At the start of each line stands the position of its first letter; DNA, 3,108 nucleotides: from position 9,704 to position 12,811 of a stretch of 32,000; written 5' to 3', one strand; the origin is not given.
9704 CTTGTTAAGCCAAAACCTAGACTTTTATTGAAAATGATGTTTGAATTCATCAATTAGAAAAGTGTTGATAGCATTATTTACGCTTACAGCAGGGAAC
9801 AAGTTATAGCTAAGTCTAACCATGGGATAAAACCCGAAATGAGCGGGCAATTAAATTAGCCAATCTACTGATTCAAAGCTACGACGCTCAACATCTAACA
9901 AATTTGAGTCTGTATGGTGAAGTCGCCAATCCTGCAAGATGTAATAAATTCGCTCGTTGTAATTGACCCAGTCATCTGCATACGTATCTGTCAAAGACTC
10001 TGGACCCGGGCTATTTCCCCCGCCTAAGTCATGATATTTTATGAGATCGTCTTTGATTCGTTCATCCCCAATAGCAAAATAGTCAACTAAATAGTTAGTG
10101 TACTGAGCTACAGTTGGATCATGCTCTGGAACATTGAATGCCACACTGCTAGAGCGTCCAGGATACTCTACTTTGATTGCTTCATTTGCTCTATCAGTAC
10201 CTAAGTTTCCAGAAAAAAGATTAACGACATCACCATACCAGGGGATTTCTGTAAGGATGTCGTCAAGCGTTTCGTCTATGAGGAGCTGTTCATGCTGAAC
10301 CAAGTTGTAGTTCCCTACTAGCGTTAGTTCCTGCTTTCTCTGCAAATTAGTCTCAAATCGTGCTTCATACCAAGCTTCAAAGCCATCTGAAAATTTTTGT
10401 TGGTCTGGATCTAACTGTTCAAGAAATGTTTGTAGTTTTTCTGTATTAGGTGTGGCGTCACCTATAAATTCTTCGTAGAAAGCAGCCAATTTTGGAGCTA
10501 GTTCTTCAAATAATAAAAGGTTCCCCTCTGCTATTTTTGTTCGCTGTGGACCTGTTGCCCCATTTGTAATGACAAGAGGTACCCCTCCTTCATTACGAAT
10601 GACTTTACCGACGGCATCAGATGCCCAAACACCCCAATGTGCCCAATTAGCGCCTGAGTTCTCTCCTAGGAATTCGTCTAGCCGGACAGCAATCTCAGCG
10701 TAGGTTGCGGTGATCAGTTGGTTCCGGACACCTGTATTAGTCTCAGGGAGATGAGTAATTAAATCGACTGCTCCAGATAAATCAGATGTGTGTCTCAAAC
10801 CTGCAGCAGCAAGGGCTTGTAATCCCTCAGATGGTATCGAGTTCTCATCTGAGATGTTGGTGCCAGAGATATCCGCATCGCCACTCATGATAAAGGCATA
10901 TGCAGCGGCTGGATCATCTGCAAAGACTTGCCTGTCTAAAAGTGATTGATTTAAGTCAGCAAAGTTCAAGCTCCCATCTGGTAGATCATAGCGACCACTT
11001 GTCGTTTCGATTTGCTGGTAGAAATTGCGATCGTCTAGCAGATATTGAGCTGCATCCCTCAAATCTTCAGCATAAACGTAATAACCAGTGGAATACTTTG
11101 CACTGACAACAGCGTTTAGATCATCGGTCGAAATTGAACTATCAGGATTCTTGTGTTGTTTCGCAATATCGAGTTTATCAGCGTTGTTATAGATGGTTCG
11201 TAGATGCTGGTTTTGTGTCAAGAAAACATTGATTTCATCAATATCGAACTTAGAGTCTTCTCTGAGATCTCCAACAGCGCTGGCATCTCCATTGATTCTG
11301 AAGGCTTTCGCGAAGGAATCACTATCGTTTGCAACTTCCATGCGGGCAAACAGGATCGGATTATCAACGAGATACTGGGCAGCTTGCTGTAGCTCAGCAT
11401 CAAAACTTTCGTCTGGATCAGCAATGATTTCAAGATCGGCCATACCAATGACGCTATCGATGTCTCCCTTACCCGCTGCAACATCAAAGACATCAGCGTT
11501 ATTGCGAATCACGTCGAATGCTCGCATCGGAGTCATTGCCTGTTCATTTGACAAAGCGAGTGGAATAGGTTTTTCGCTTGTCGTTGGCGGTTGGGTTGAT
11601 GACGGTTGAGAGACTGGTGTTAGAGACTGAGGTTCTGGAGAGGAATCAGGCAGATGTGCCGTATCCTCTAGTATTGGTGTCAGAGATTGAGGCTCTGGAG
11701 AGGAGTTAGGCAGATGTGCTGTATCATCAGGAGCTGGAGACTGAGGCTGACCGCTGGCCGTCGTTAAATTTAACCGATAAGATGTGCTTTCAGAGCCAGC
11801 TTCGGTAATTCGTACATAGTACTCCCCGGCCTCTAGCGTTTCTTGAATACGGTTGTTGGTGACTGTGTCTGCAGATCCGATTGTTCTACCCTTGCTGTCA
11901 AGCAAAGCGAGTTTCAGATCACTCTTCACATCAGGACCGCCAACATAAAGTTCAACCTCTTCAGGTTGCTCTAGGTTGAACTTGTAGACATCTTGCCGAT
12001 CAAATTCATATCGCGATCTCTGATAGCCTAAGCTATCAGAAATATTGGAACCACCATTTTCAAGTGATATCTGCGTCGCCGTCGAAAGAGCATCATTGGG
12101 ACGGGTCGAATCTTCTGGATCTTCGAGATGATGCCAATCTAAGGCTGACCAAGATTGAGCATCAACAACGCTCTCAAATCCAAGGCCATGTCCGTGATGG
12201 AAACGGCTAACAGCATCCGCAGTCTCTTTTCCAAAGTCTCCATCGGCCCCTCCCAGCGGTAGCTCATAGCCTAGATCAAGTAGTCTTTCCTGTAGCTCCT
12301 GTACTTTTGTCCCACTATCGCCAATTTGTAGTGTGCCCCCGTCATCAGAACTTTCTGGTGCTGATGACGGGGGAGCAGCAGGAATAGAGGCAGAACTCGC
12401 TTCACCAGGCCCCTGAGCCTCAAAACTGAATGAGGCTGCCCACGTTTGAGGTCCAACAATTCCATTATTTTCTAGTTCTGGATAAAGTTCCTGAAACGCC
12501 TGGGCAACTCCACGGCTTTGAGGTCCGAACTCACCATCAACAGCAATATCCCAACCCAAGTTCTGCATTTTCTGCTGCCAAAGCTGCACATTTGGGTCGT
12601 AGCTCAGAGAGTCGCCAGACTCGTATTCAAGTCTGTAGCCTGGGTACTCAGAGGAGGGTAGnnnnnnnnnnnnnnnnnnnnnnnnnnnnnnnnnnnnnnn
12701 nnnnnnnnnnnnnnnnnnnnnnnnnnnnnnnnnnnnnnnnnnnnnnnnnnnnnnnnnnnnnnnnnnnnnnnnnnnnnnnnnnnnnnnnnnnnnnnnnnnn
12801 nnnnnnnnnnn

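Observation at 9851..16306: Giant 2151-aa protein combining three different murein-cleaving catalytic domains with five cell-wall-binding modules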

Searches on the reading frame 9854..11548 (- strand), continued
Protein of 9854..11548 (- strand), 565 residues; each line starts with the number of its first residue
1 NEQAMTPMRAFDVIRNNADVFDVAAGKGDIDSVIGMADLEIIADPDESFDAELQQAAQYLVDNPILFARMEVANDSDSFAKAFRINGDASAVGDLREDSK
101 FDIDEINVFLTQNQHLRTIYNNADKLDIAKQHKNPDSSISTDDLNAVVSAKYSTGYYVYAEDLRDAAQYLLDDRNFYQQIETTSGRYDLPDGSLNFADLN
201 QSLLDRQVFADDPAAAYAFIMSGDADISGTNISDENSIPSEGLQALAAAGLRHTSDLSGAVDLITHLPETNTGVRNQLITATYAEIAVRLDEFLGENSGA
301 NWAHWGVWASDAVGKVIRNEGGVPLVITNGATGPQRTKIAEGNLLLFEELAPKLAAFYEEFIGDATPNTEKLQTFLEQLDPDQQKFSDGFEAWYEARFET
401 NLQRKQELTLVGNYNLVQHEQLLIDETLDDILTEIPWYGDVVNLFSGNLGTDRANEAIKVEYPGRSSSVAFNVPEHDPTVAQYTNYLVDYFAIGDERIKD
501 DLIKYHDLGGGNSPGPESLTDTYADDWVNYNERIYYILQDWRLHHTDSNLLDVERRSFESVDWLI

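Call 63: search_protein_families(library=pfam, proteins=[P0133, P0141, P0152, P0163, P0073, P0089, P0099, P0087, P0100, P0120], max_evalue=0.01)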
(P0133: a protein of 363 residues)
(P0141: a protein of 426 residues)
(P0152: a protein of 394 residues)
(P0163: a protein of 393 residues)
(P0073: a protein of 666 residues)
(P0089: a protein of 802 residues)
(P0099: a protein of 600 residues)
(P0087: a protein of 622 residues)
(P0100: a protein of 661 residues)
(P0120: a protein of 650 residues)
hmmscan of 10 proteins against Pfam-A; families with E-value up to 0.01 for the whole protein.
P0133 (363 aa): 0 families

P0141 (426 aa): 1 family
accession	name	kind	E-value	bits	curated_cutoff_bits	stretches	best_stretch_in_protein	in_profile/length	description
PF17830.6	STI1-HOP_DP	-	0.0075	16.6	29.1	0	362-382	19-39/55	STI1/HOP, DP domain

P0152 (394 aa): 0 families

P0163 (393 aa): 0 families

P0073 (666 aa): 6 families
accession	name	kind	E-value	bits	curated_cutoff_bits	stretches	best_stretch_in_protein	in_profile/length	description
PF05819.16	NolX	-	2.1e-23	83.7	26.1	3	378-501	145-259/436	NolX protein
PF16937.10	T3SS_HrpK1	-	1.4e-15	58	30.9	1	431-518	99-191/251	Type III secretion system translocator protein, HrpF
PF13499.12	EF-hand_7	-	3.1e-05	24.7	30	0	499-525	14-32/67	EF-hand domain pair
PF13405.12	EF-hand_6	-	4.9e-05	23.2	25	0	499-515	12-28/30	EF-hand domain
PF00036.39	EF-hand_1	-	0.00018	21.2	25.4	0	312-327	12-27/29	EF hand domain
PF18882.5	DUF5647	-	0.0016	18.6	27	0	291-304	14-27/79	Family of unknown function (DUF5647)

P0089 (802 aa): 4 families
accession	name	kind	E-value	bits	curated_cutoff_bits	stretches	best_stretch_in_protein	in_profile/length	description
PF05819.16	NolX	-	2.9e-24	86.5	26.1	1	639-692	18-71/436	NolX protein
PF16937.10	T3SS_HrpK1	-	3.7e-07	30.5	30.9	1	159-238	111-190/251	Type III secretion system translocator protein, HrpF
PF13499.12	EF-hand_7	-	0.001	19.8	30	0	668-683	6-21/67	EF-hand domain pair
PF19419.5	DUF5983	-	0.0042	17.8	27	0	275-308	44-77/90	Family of unknown function (DUF5983) C-terminal domain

P0099 (600 aa): 3 families
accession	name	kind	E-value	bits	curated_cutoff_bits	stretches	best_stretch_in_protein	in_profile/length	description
PF16937.10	T3SS_HrpK1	-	9.6e-16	58.6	30.9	1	232-361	15-165/251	Type III secretion system translocator protein, HrpF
PF05819.16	NolX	-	1.8e-09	37.7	26.1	0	219-273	21-72/436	NolX protein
PF03693.20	ParD_antitoxin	-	0.0035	18.2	21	0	541-590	30-79/81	Bacterial antitoxin of ParD toxin-antitoxin type II system and RHH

P0087 (622 aa): 0 families

P0100 (661 aa): 1 family
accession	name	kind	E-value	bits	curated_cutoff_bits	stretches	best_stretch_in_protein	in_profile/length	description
PF19908.4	DUF6381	-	0.0037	17.4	26.6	1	449-473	12-37/62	Family of unknown function (DUF6381)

P0120 (650 aa): 1 family
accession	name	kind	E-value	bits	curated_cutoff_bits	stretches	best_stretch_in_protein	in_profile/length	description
PF13499.12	EF-hand_7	-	0.008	17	30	0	113-157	3-45/67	EF-hand domain pair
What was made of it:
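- Closest known: HrpF/NopX. Different: The conserved all-alpha core is not covered by those models (call 63).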

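Call 66: find_encoding_contigs(protein=P0017, flank=8000, max_places=3)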
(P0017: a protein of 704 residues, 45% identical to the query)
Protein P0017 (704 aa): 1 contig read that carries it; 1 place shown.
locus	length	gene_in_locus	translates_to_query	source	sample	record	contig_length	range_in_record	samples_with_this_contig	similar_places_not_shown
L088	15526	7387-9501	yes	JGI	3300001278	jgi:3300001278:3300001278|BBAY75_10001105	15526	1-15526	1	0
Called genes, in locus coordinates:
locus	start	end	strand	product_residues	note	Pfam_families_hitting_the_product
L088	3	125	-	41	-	?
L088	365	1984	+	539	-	-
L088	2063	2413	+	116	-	-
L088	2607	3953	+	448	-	PF01551:Peptidase_M23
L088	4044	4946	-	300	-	PF03747:ADP_ribosyl_GH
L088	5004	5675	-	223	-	PF14499:DUF4437 (faint), PF12973:Cupin_7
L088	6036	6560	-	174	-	-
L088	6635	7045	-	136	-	PF10517:DM13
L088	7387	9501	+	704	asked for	-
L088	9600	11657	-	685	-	PF26550:Tricorn_2nd (faint), PF07676:PD40 (faint), PF26549:Tricorn_N (weak)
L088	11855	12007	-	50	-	-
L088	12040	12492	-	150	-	-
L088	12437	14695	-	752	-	PF00041:fn3 (faint)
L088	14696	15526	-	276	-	?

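Call 80: search_dna_similar(query=window:9854-11548:-, collection=plasmids, mode=protein, max_rows=25, max_evalue=0.001)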
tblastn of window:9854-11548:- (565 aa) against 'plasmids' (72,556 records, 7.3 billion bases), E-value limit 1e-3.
No match.

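Call 81: find_related_loci(query=A1, collection=viral_contigs, flank=5000)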
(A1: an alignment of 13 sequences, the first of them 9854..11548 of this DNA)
Query A1 (565 aa) in viral_contigs; peptide patterns used: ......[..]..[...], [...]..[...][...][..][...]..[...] (x = any residue, [..] = any of these).
41 stretches matched a pattern, but none encodes a relative of the query by tblastn (E <= 1e-3).

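Call 87: find_encoding_contigs(protein=P0015, flank=6000, max_places=2)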
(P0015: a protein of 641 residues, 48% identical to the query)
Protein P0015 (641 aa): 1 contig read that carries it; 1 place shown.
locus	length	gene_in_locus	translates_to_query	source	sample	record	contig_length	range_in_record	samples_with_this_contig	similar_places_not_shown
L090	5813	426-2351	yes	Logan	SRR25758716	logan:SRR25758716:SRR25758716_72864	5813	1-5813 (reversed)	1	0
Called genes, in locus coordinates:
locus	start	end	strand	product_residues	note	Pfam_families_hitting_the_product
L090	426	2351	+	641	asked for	PF05819:NolX (faint)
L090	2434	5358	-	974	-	PF00246:Peptidase_M14, PF03160:Calx-beta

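Call 88: find_encoding_contigs(protein=P0023, flank=8000, max_places=2)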
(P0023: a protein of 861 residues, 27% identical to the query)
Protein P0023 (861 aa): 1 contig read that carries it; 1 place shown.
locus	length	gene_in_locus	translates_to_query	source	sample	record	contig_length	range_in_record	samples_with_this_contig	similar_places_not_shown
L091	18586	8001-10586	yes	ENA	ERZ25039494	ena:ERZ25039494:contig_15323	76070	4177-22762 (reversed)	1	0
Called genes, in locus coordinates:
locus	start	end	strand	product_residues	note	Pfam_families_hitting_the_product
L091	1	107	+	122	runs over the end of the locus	PF04248:NTP_transf_9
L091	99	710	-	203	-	PF00155:Aminotran_1_2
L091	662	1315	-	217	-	PF00155:Aminotran_1_2, PF01041:DegT_DnrJ_EryC1 (weak)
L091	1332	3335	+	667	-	PF00266:Aminotran_5, PF09754:PAC2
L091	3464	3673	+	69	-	-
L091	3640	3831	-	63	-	-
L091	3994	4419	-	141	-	PF01638:HxlR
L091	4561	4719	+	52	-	-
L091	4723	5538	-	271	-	PF20223:DUF6582 (faint), PF00211:Guanylate_cyc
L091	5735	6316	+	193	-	PF00440:TetR_N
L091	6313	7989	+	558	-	PF00391:PEP-utilizers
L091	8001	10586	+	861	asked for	-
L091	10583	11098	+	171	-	-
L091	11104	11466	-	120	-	-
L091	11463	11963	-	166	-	-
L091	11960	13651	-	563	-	PF01326:PPDK_N, PF00391:PEP-utilizers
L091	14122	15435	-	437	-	PF01053:Cys_Met_Meta_PP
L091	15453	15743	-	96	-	-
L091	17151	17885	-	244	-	-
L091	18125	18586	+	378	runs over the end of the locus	PF13424:TPR_12 (faint), PF07719:TPR_2 (faint), PF17874:TPR_MalT (weak)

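Call 89: find_encoding_contigs(protein=P0020, flank=6000, max_places=2)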
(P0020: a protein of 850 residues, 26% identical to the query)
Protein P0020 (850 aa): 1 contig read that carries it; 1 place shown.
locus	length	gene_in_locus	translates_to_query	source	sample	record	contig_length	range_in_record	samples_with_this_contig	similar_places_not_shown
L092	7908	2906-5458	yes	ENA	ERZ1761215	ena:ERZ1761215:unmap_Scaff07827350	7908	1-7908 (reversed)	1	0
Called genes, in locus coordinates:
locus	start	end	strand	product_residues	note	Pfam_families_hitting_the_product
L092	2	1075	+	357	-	?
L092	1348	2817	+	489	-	PF01266:DAO (faint), PF01946:Thi4 (faint), PF07992:Pyr_redox_2 (weak), PF13450:NAD_binding_8 (weak), PF13454:NAD_binding_9 (faint), PF13738:Pyr_redox_3 (weak), PF00743:FMO-like, PF13434:Lys_Orn_oxgnase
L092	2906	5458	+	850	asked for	-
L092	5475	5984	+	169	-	-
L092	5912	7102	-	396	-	PF08007:JmjC_2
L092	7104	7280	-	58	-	-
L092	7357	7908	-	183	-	?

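Call 94: find_encoding_contigs(protein=P0021, flank=5000, max_places=2)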
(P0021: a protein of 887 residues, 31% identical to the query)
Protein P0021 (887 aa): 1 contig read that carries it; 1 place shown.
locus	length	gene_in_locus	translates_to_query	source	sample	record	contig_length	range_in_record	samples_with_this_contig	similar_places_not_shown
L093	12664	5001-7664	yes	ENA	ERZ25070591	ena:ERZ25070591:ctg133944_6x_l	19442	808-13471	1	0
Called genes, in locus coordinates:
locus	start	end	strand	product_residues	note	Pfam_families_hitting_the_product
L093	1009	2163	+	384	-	PF00771:FHIPEP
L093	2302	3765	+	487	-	-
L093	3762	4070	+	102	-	-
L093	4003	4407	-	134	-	PF02599:CsrA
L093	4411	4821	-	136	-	PF02623:FliW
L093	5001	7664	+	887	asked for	-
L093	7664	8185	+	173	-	-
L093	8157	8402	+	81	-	-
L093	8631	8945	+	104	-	-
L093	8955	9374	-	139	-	PF13279:4HBT_2, PF03061:4HBT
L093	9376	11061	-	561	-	PF02463:SMC_N (faint), PF00005:ABC_tran, PF13304:AAA_21 (faint), PF13476:AAA_23 (faint), PF13555:AAA_29 (faint), PF12848:ABC_tran_Xtn, PF00005:ABC_tran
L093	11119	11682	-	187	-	PF00436:SSB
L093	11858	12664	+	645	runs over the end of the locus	PF00723:Glyco_hydro_15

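Call 101: fold_search(model_id=the predicted structure, library=viral)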
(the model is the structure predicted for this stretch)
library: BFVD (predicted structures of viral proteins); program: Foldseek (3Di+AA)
matches with E <= 10: 159; with E <= 0.001: 0
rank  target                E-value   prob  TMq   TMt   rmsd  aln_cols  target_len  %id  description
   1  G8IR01                7.0e-01  0.09  0.11  0.08  21.3       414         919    9  MuF-like minor capsid protein [Mycobacterium phage Fionnbharth]
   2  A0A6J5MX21            7.3e-01  0.04  0.11  0.08  26.0       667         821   12  Uncharacterized protein [uncultured Caudovirales phage]
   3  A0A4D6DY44            7.9e-01  0.10  0.10  0.17  23.1       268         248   11  Uncharacterized protein [Edwardsiella phage pEt-SU]
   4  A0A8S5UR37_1          7.9e-01  0.06  0.11  0.07  33.1       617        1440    9  Uncharacterized protein [Podoviridae sp. ctQyH19]
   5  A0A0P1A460            1.1e+00  0.05  0.09  0.10  25.1       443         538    9  Coat protein read through protein (Fragment) [Potato mop-top virus]
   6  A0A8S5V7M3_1          1.2e+00  0.02  0.09  0.06  31.0       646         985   14  Uncharacterized protein [CrAss-like virus sp. ctUXy6]
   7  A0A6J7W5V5            1.3e+00  0.03  0.10  0.11  26.8       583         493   11  Uncharacterized protein [uncultured Caudovirales phage]
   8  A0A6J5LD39            1.4e+00  0.08  0.10  0.13  22.3       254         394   11  Uncharacterized protein [uncultured Caudovirales phage]
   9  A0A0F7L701            1.4e+00  0.05  0.13  0.10  30.4       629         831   11  Uncharacterized protein [uncultured marine virus]
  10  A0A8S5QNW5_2          1.5e+00  0.02  0.11  0.08  25.6       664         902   13  Internal virion protein D [Caudovirales sp. ctSH72]
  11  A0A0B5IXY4            1.5e+00  0.05  0.13  0.15  23.8       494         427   10  Ankyrin repeat protein [Pandoravirus inopinatum]
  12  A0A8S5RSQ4            1.6e+00  0.05  0.13  0.13  21.8       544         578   10  Minor tail protein (Fragment) [Siphoviridae sp. ctFBb37]
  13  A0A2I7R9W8            1.7e+00  0.04  0.07  0.10  22.3       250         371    9  (no name in the UniProt tables at hand)
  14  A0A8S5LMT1            1.7e+00  0.04  0.11  0.11  20.9       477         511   10  Tail tape measure protein [Siphoviridae sp. ctDuC3]
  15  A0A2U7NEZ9            1.8e+00  0.03  0.11  0.14  25.3       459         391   11  Uncharacterized protein [Pseudomonas phage PspYZU05]
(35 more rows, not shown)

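Call 108: find_related_loci(query=A1, collection=metagenome_contigs, flank=5000)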
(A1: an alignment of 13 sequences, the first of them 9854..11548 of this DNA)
Query A1 (565 aa) in metagenome_contigs; peptide patterns used: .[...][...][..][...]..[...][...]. (x = any residue, [..] = any of these).
485 stretches matched a pattern; 2 encode a relative of the query (tblastn E <= 1e-3); 2 distinct loci.
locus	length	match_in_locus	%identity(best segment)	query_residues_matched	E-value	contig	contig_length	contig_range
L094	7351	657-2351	29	10-564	3e-46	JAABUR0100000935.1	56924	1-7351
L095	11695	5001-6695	29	10-564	3e-46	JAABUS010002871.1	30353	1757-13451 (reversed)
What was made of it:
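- Tried and rejected: Metagenome scan with the C-terminal profile: only two loci, from near-identical contigs (call 108).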

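Call 111: search_protein_families(library=ncbifam, proteins=[window:9854-11548:-, L091:10583-11095:+, L093:7664-8182:+], max_evalue=0.1)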
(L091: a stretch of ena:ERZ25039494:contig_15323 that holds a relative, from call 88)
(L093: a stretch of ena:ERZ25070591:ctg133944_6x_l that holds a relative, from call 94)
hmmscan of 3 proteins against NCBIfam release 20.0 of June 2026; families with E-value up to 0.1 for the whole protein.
window:9854-11548:- (565 aa): 0 families

L091:10583-11095:+ (171 aa): 0 families

L093:7664-8182:+ (173 aa): 0 families

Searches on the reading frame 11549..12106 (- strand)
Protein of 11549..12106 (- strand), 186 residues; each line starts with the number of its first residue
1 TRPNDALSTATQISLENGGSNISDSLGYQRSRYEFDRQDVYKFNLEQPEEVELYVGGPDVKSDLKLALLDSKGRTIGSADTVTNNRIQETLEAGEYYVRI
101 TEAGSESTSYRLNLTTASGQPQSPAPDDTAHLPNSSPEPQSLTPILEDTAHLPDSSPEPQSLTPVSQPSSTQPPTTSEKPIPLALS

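Call 7: search_protein_families(library=pfam, proteins=[window:11549-12106:-], max_evalue=1)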
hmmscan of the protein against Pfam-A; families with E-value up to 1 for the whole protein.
seq(186 aa): 1 family
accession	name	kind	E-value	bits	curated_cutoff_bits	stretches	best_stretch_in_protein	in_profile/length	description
PF04151.21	PPC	-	2.5e-07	31.9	25.9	1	38-101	2-69/70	Bacterial pre-peptidase C-terminal domain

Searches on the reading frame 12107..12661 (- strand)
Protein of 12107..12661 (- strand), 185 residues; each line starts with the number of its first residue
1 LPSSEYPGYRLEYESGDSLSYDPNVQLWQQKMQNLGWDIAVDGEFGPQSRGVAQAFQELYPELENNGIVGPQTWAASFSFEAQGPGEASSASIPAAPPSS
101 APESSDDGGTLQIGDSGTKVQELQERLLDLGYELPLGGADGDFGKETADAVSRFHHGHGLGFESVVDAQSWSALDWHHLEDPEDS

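Call 7: search_protein_families(library=pfam, proteins=[window:12107-12661:-], max_evalue=1)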
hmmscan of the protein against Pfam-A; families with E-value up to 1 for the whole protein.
seq(185 aa): 2 families
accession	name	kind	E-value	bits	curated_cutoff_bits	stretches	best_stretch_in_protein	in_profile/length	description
PF01471.23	PG_binding_1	-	4.5e-20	72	23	2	116-174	1-57/57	Putative peptidoglycan binding domain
PF09374.15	PG_binding_3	-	1.7e-09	38.1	24.6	3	26-50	4-28/76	Predicted Peptidoglycan domain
